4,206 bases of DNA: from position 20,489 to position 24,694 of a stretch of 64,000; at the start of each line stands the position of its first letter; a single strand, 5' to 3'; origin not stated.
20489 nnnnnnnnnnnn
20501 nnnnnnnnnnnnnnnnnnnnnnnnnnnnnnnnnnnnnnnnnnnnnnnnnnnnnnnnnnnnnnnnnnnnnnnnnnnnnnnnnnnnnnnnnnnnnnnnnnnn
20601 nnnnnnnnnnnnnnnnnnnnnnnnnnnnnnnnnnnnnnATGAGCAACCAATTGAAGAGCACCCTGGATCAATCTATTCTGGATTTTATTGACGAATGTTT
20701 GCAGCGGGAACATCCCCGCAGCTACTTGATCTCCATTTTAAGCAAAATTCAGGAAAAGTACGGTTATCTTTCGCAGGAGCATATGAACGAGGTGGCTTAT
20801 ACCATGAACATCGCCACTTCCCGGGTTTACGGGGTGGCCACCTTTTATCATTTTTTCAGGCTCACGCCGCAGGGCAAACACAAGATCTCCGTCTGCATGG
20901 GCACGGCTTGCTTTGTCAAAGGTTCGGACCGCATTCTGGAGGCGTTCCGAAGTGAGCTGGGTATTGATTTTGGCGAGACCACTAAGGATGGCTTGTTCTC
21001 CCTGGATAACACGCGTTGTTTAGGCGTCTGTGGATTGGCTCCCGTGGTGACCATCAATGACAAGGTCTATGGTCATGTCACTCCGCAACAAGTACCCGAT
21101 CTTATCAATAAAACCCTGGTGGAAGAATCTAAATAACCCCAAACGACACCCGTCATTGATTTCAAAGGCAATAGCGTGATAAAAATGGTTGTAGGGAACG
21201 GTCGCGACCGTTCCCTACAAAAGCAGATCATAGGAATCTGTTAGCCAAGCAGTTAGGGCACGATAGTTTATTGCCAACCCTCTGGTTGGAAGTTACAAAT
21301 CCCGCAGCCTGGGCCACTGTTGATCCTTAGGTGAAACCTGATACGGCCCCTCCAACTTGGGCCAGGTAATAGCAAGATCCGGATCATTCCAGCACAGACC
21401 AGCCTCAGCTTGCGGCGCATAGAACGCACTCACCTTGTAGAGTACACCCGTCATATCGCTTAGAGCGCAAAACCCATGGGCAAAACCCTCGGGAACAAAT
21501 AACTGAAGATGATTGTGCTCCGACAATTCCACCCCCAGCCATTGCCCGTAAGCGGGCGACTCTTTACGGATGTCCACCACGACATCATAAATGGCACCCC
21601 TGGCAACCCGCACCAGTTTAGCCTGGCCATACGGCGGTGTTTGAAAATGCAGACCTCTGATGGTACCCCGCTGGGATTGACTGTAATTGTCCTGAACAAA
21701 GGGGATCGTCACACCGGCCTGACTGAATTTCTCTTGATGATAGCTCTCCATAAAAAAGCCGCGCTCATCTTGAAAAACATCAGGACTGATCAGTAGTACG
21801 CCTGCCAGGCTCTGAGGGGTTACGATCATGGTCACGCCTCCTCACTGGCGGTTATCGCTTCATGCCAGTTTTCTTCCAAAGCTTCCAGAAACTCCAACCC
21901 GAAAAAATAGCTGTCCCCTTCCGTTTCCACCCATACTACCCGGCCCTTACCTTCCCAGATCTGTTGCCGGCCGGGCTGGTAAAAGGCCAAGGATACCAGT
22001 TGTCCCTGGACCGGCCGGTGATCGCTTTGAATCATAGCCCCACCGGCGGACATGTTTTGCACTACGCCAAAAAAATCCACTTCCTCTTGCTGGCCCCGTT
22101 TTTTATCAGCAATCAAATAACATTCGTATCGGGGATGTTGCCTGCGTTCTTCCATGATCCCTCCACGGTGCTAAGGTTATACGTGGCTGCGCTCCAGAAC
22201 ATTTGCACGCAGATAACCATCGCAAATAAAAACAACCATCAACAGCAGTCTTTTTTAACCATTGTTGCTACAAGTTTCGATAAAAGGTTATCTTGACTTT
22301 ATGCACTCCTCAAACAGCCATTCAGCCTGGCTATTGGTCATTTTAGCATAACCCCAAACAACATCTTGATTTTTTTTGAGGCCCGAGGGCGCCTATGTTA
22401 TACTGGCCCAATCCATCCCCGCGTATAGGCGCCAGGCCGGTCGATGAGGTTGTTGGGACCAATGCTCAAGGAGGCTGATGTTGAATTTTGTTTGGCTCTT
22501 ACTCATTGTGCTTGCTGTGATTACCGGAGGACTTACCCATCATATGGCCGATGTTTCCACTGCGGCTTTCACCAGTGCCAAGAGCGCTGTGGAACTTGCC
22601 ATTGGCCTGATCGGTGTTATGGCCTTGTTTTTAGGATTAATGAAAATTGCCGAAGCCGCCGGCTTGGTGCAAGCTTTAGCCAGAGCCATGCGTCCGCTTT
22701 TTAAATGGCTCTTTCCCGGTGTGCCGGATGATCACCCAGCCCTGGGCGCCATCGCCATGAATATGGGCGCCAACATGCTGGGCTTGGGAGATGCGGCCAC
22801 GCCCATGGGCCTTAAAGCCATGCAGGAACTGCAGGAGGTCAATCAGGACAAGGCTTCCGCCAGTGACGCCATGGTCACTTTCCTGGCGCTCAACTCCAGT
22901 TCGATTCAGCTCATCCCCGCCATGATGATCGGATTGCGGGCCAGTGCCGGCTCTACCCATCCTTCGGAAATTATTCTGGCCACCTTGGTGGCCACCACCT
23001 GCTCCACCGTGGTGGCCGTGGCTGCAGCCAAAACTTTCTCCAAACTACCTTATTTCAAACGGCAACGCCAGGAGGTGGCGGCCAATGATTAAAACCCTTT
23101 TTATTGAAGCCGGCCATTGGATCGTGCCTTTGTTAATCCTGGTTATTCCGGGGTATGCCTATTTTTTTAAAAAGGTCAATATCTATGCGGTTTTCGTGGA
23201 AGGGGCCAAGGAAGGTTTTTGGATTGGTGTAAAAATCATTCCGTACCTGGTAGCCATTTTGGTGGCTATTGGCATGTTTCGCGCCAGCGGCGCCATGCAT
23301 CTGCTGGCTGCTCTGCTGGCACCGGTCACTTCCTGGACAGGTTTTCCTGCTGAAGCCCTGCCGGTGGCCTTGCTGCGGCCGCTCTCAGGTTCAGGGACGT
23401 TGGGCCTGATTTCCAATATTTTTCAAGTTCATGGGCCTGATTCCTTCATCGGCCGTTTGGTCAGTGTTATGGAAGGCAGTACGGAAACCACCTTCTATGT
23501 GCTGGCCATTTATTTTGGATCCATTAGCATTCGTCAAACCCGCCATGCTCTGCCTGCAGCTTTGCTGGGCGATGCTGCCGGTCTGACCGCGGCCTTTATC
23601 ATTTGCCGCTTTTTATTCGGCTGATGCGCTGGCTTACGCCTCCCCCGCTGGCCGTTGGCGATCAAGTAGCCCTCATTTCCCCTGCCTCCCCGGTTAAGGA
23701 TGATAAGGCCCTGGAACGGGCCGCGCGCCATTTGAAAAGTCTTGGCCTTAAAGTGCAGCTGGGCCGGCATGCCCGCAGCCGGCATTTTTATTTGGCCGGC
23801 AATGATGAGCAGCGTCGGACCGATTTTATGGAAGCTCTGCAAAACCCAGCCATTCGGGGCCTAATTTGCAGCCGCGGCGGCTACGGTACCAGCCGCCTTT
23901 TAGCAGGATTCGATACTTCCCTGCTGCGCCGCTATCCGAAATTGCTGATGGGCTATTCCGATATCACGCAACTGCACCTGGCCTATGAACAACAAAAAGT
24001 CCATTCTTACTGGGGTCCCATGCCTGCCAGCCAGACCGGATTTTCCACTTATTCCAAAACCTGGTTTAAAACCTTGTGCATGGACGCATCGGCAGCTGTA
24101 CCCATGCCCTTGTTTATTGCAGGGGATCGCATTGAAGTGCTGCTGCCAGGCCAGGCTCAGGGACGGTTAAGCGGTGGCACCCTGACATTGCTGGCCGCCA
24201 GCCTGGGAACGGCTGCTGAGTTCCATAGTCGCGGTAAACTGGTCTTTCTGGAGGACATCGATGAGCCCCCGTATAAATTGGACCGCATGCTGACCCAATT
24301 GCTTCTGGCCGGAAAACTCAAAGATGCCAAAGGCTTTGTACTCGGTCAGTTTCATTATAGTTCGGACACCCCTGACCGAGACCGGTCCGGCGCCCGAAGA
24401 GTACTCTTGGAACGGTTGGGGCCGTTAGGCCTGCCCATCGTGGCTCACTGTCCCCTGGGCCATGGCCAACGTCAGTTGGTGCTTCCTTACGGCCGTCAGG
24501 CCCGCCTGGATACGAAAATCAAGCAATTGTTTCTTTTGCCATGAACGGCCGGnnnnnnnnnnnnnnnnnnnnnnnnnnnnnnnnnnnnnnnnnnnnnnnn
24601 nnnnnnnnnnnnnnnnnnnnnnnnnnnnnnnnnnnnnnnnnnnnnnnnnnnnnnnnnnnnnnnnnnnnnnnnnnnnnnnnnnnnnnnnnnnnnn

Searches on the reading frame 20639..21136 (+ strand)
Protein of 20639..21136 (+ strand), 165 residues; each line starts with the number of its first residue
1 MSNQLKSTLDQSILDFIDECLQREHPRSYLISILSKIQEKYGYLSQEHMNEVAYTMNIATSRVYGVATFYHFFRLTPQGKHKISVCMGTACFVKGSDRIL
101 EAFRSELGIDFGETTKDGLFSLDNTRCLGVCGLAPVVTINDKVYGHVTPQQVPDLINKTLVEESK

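Call 63: search_protein_families(library=pfam, proteins=[window:20639-21136:+], max_evalue=0.001)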
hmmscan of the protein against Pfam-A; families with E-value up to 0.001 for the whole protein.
window:20639-21136:+ (165 aa): 1 family
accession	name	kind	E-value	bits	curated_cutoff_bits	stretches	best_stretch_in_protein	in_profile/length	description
PF01257.25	2Fe-2S_thioredx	-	2.6e-53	180.2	24.8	1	23-158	8-143/145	Thioredoxin-like [2Fe-2S] ferredoxin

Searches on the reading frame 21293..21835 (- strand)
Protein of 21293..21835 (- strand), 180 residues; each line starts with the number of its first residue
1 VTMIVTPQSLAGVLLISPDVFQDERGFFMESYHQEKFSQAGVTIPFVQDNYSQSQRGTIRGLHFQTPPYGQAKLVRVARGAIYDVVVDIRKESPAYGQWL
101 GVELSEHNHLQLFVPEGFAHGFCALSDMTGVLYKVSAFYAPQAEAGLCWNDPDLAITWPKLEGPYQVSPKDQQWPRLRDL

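Call 63: search_protein_families(library=pfam, proteins=[window:21293-21835:-], max_evalue=0.001)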
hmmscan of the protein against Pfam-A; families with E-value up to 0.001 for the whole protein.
window:21293-21835:- (180 aa): 1 family
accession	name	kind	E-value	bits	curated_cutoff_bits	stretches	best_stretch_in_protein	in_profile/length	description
PF00908.23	dTDP_sugar_isom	-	4e-73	245.1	27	1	9-179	3-168/168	dTDP-4-dehydrorhamnose 3,5-epimerase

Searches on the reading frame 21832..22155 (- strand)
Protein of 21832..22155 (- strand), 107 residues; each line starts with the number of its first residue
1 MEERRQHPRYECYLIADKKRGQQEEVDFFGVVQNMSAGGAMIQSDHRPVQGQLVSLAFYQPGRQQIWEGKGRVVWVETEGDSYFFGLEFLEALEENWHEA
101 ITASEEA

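Call 67: search_protein_families(library=pfam, proteins=[window:21832-22155:-], max_evalue=0.01)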
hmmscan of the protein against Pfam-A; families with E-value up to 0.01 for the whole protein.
window:21832-22155:- (107 aa): 1 family
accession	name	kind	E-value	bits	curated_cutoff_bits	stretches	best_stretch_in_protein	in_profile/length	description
PF07238.19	PilZ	-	6.2e-15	55.8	22.5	1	3-96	1-92/102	PilZ domain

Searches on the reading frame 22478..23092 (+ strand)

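Call 64: search_protein_families(library=pfam, proteins=[window:22478-23092:+], max_evalue=0.001)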
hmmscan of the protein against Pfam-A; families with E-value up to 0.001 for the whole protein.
window:22478-23092:+ (204 aa): 1 family
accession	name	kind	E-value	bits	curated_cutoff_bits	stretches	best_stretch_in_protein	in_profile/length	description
PF07670.19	Gate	-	1.6e-15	57.8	29.6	1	42-151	2-98/104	Nucleoside recognition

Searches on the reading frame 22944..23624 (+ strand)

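Call 64: search_protein_families(library=pfam, proteins=[window:22944-23624:+], max_evalue=0.001)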
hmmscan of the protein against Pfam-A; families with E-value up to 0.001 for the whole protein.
window:22944-23624:+ (226 aa): 1 family
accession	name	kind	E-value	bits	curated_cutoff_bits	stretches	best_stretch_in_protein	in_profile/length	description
PF07670.19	Gate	-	1.1e-10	42.3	29.6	1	96-196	2-103/104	Nucleoside recognition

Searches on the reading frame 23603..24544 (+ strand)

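Call 63: search_protein_families(library=pfam, proteins=[window:23603-24544:+], max_evalue=0.001)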
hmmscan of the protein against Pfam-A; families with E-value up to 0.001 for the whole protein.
window:23603-24544:+ (313 aa): 2 families
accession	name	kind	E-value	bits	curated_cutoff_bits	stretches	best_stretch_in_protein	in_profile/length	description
PF02016.21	Peptidase_S66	-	2.2e-33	115.4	25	1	22-136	1-119/121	LD-carboxypeptidase N-terminal domain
PF17676.7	Peptidase_S66C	-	8.3e-32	110.8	23.7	1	186-302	1-120/120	LD-carboxypeptidase C-terminal domain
